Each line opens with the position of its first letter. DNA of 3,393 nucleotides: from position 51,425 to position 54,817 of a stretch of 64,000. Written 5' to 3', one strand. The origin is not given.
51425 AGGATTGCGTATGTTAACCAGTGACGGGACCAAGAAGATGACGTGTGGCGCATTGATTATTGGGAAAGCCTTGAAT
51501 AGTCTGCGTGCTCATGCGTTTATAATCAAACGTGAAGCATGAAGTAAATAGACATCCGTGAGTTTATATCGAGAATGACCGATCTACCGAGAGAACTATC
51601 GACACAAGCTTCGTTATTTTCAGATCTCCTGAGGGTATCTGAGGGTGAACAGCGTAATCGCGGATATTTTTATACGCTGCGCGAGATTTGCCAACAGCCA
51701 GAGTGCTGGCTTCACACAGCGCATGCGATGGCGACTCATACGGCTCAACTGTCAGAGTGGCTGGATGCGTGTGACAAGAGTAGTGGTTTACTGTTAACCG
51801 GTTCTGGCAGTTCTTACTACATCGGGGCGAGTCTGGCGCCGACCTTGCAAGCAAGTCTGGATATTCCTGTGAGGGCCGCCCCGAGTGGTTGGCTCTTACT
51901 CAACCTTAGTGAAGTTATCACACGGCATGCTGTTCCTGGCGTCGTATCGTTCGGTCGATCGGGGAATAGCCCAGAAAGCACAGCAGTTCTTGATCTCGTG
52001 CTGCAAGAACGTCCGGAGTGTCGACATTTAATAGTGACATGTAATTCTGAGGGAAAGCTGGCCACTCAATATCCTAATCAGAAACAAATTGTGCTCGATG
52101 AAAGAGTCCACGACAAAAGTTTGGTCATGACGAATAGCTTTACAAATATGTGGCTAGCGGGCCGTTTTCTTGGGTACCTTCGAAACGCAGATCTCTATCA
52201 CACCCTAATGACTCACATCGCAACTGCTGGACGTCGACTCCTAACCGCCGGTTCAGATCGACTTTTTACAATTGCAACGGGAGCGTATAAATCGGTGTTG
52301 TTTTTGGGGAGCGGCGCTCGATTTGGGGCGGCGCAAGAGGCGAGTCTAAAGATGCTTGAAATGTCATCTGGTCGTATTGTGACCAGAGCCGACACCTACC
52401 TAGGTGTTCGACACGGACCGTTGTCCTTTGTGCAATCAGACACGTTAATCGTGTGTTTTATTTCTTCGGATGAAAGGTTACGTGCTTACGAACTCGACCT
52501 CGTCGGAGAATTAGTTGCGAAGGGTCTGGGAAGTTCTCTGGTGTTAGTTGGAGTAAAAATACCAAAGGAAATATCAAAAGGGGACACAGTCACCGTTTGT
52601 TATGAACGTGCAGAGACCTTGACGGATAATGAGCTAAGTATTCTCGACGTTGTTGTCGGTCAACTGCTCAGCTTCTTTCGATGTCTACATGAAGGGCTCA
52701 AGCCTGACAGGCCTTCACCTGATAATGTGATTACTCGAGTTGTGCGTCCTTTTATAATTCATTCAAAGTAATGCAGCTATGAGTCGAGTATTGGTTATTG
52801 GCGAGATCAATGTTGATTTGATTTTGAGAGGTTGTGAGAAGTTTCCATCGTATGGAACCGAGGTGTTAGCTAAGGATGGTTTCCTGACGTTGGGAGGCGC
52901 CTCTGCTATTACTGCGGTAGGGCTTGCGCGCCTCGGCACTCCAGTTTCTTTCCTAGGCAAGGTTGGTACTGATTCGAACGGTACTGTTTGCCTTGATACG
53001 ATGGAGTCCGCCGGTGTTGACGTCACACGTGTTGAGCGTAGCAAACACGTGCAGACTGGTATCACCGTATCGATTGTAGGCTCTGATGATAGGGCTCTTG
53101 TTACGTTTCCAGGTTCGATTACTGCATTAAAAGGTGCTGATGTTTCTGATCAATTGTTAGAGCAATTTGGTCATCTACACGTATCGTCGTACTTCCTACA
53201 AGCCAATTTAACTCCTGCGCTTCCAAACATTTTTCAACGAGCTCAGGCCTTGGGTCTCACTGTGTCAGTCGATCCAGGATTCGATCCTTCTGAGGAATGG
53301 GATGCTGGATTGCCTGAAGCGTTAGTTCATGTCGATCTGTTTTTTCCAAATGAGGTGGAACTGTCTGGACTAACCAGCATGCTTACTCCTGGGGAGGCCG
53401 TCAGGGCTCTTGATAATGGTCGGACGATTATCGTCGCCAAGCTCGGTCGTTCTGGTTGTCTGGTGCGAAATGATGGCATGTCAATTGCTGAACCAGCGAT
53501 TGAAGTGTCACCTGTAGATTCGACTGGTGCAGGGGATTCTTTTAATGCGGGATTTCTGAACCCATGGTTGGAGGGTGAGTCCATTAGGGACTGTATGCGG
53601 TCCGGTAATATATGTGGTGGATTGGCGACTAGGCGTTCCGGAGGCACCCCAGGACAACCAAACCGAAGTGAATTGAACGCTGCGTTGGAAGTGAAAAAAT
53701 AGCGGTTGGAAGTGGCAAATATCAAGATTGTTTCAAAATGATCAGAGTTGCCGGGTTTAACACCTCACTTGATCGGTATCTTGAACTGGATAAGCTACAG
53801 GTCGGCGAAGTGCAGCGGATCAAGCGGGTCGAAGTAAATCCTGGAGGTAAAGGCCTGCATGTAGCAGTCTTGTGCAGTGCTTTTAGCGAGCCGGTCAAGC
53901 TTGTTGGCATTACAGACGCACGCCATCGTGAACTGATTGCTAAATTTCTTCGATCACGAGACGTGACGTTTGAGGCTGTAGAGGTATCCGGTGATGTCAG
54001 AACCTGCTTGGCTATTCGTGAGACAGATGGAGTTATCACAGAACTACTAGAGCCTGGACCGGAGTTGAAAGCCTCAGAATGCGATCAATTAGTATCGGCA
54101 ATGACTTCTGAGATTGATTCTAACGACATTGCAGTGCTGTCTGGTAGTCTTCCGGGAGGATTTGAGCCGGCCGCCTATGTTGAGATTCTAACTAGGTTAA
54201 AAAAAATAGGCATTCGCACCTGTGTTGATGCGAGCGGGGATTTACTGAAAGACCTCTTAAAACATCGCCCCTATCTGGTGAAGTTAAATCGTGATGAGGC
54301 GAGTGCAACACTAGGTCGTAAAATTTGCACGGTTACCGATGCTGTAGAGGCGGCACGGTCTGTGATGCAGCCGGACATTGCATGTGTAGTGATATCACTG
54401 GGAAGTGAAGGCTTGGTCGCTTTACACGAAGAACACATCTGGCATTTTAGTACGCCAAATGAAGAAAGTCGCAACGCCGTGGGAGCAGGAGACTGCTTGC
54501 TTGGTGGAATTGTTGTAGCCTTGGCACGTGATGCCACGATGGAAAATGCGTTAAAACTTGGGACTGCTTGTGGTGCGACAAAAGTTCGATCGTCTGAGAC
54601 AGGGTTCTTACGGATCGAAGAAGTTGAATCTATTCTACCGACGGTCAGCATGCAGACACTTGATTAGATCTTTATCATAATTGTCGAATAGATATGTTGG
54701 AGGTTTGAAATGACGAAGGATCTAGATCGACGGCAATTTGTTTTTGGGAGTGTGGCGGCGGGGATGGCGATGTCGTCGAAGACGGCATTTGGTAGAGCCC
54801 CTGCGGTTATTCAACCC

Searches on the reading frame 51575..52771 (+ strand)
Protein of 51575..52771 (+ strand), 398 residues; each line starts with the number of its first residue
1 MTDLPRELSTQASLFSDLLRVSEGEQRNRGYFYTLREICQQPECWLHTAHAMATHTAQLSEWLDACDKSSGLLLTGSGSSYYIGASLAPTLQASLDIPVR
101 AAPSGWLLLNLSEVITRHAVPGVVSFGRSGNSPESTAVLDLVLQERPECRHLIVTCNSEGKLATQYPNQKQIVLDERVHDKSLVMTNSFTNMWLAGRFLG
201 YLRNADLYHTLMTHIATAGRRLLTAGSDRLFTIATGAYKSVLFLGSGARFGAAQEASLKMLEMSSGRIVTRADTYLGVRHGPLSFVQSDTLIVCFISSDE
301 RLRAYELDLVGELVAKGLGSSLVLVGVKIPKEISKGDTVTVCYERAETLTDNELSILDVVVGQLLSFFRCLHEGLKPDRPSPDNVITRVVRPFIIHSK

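Call 46: search_protein_families(library=ncbifam, proteins=[window:51575-52771:+], max_evalue=1e-10)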
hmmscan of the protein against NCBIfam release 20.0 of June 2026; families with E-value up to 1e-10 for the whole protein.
window:51575-52771:+ (398 aa): 4 families
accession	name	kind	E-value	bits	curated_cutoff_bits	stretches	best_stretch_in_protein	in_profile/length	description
TIGR02815.1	agaS_fam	subfamily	1.2e-76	258.2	529.2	1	32-397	3-371/372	putative sugar isomerase, AgaS family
NF041128.1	glucosaP_deam_GlmD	equivalog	5.9e-20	71.7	580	1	34-381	3-315/323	glucosamine-6-phosphate deaminase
NF001484.0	PRK00331.1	subfamily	2e-13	49.6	381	1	30-380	249-591/601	isomerizing glutamine--fructose-6-phosphate transaminase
TIGR01135.1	glmS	equivalog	1.1e-12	47.2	418.05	1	23-380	241-597/607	glutamine--fructose-6-phosphate transaminase (isomerizing)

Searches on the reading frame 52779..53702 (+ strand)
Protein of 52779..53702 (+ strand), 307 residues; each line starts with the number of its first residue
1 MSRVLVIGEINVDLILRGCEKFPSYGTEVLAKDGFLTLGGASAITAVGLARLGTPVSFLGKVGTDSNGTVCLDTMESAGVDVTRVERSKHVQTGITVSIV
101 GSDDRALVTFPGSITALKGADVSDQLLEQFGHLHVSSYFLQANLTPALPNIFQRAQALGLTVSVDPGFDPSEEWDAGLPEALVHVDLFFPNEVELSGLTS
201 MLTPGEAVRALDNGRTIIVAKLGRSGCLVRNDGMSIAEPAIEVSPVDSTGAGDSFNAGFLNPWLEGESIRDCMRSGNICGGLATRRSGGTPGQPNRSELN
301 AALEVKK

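Call 46: search_protein_families(library=ncbifam, proteins=[window:52779-53702:+], max_evalue=1e-10)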
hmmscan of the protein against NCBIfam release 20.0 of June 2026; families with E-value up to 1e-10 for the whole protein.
window:52779-53702:+ (307 aa): 16 families
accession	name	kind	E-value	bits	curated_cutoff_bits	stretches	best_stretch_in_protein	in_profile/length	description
TIGR02152.1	D_ribokin_bact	equivalog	7.9e-41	140.3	299.65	1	4-300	1-297/298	ribokinase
NF053626.1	RibKinHalex1628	equivalog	9.9e-41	140.1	330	1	1-302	1-290/293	ATP-dependent ribose-1-phosphate kinase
NF041134.1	R1P_kin_Thcocales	equivalog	1.5e-34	119.7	500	1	4-288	3-267/291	ADP-dependent ribose-1-phosphate kinase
TIGR04382.1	myo_inos_iolC_N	equivalog_domain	1.1e-33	116.9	300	1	37-302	32-308/309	5-dehydro-2-deoxygluconokinase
NF008353.0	PRK11142.1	equivalog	1.8e-30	106.5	341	1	1-304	2-304/307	ribokinase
NF049991.1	TagKinase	equivalog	6.4e-27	94.2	420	1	38-303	40-315/321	tagatose kinase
NF006957.1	PRK09434.1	equivalog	1.3e-23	84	450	1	37-299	25-302/302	fructokinase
NF007321.0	PRK09813.1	equivalog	2.2e-23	83.1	247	1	39-280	24-251/261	fructoselysine 6-kinase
NF047869.1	myo_kin_aldol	exception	1.8e-22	79.5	600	1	179-304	200-332/586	bifunctional 5-dehydro-2-deoxygluconokinase/5-dehydro-2-deoxyphosphogluconate aldolase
NF040938.1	KDG_KDGal_kin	equivalog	1.8e-14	53.5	400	1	40-301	31-301/305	bifunctional 2-dehydro-3-deoxygluconokinase/2-dehydro-3-deoxygalactonokinase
TIGR02198.1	rfaE_dom_I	equivalog_domain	1.8e-13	50.3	345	1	2-291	8-304/315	D-glycero-beta-D-manno-heptose-7-phosphate kinase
TIGR03168.1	1-PFK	subfamily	2.1e-12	46.6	216.4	1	46-294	42-292/305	hexose kinase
NF007416.0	PRK09954.1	equivalog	2.4e-11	43.2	561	1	5-301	61-355/362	sugar kinase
NF041164.1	NucKinThplmales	equivalog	4.9e-11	42.4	450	0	7-282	7-270/295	nucleoside kinase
NF041332.1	KDG_KDGal_kin_Halo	equivalog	5.1e-11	42.6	440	0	37-279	31-287/320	bifunctional 2-dehydro-3-deoxygluconokinase/2-dehydro-3-deoxygalactonokinase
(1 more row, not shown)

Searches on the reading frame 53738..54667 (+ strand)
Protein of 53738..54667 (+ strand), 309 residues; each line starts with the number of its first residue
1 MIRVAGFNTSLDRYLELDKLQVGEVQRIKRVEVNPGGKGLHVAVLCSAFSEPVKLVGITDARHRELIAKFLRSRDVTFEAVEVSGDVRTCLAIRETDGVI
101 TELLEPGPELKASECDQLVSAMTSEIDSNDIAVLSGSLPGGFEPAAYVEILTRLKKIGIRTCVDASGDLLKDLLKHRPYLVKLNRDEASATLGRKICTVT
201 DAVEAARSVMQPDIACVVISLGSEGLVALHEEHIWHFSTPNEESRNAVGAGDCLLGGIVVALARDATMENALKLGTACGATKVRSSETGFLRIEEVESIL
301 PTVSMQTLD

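Call 46: search_protein_families(library=ncbifam, proteins=[window:53738-54667:+], max_evalue=1e-10)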
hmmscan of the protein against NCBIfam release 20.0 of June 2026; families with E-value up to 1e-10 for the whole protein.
window:53738-54667:+ (309 aa): 11 families
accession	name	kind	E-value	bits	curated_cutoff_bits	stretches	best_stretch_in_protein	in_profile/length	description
TIGR03168.1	1-PFK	subfamily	9.2e-78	261.2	216.4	1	7-305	6-304/305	hexose kinase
TIGR03828.1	pfkB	equivalog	1.8e-74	250.5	292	1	7-304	6-303/305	1-phosphofructokinase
NF010033.0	PRK13508.1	equivalog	4e-47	161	469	1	1-303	1-304/309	tagatose-6-phosphate kinase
NF007068.0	PRK09513.1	equivalog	4.8e-44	150.8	432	1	7-308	10-311/312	1-phosphofructokinase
TIGR01231.1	lacC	equivalog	4e-41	141.3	409.55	1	1-300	1-302/310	tagatose-6-phosphate kinase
NF041320.1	pfkB_Halo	equivalog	9e-39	133.7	400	1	1-306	1-300/302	1-phosphofructokinase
NF007632.0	PRK10294.1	equivalog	1.7e-32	112.9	353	1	27-299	29-303/310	6-phosphofructokinase II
TIGR02152.1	D_ribokin_bact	equivalog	3.8e-18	65.9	299.65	1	12-285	10-283/298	ribokinase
TIGR02198.1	rfaE_dom_I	equivalog_domain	7.3e-16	58.2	345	1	66-299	78-313/315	D-glycero-beta-D-manno-heptose-7-phosphate kinase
NF008353.0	PRK11142.1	equivalog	4.8e-12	46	341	1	15-283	17-284/307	ribokinase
TIGR04382.1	myo_inos_iolC_N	equivalog_domain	5.2e-12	45.7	300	1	184-286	195-293/309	5-dehydro-2-deoxygluconokinase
